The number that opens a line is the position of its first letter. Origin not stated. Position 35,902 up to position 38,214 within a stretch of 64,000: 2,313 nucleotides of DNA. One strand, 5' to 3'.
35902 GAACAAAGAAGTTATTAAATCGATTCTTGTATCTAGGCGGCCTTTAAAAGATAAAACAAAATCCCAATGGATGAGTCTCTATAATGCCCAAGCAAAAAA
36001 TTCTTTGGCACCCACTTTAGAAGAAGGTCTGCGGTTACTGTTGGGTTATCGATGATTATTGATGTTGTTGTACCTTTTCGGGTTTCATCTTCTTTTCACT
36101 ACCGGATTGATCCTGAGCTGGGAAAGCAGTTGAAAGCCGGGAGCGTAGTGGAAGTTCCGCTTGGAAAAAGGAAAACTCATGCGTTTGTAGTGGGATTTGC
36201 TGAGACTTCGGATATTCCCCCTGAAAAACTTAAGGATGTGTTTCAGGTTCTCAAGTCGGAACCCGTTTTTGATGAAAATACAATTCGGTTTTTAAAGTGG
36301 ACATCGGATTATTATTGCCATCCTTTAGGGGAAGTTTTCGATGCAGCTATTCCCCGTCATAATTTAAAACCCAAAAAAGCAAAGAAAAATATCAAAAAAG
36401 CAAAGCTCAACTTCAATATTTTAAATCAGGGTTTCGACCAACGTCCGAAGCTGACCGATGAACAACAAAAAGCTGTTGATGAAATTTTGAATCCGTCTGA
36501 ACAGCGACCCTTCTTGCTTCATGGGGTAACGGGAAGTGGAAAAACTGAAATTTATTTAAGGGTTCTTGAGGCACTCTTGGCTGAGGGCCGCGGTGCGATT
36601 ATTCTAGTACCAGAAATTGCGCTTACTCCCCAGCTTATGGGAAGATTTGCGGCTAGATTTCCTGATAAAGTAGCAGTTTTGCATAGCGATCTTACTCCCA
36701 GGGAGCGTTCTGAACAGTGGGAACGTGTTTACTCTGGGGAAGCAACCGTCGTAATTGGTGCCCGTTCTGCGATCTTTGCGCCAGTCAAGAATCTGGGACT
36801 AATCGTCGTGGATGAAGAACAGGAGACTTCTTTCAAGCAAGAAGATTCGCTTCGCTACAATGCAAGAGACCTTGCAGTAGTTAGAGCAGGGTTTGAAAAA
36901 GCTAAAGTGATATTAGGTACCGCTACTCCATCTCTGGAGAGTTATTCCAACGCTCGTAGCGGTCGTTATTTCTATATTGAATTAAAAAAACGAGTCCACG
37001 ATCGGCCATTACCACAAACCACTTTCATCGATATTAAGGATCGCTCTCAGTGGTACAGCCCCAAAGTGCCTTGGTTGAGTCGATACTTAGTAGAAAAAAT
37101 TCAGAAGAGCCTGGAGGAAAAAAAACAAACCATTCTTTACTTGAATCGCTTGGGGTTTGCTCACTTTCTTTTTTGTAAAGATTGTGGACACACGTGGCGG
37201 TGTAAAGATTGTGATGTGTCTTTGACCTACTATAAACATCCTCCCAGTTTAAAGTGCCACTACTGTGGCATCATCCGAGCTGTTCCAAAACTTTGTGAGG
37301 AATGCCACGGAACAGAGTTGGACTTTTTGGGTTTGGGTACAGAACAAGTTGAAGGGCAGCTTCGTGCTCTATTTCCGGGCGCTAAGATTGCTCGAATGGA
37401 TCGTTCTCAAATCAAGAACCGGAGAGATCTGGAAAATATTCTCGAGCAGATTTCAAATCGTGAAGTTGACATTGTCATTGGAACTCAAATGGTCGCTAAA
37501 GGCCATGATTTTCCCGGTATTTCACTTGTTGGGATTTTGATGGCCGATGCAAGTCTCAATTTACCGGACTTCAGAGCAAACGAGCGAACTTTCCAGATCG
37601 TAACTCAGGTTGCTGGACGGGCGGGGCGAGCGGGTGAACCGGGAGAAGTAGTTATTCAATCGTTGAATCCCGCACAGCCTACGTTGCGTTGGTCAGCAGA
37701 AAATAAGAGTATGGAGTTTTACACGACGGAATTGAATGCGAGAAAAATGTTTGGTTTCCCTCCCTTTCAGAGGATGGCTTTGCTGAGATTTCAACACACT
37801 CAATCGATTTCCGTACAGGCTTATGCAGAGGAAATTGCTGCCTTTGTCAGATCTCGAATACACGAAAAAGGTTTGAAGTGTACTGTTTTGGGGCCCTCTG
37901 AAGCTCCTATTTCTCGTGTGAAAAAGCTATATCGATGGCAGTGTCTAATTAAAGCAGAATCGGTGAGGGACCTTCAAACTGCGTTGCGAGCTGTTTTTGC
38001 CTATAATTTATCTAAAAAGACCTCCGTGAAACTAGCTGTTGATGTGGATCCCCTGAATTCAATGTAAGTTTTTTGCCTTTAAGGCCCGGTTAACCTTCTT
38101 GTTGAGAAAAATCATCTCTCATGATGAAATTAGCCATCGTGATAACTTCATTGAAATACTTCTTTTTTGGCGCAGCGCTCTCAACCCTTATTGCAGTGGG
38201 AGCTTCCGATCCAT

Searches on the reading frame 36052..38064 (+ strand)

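Call 58: search_protein_families(library=pfam, proteins=[window:36052-38064:+], max_evalue=0.00001)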
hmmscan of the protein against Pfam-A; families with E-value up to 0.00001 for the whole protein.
window:36052-38064:+ (671 aa): 6 families
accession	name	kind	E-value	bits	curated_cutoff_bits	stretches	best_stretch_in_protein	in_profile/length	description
PF17764.6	PriA_3primeBD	-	1.5e-27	95.7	22.7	1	4-101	1-96/96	3'DNA-binding domain (3'BD)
PF18074.6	PriA_C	-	1.4e-22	80.7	26.9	1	571-667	1-95/95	Primosomal protein N C-terminal domain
PF00270.35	DEAD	-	2.3e-20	73.4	26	1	135-297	1-163/167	DEAD/DEAH box helicase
PF04851.21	ResIII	-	9.5e-14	52.1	22.5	1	133-294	3-163/164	Type III restriction enzyme, res subunit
PF00271.37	Helicase_C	-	9.8e-11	42.3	23.5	1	435-528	32-110/110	Helicase conserved C-terminal domain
PF18319.7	Zn_ribbon_PriA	-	4e-09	36.7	26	1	384-406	1-23/27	PriA DNA helicase Cys-rich region (CRR) domain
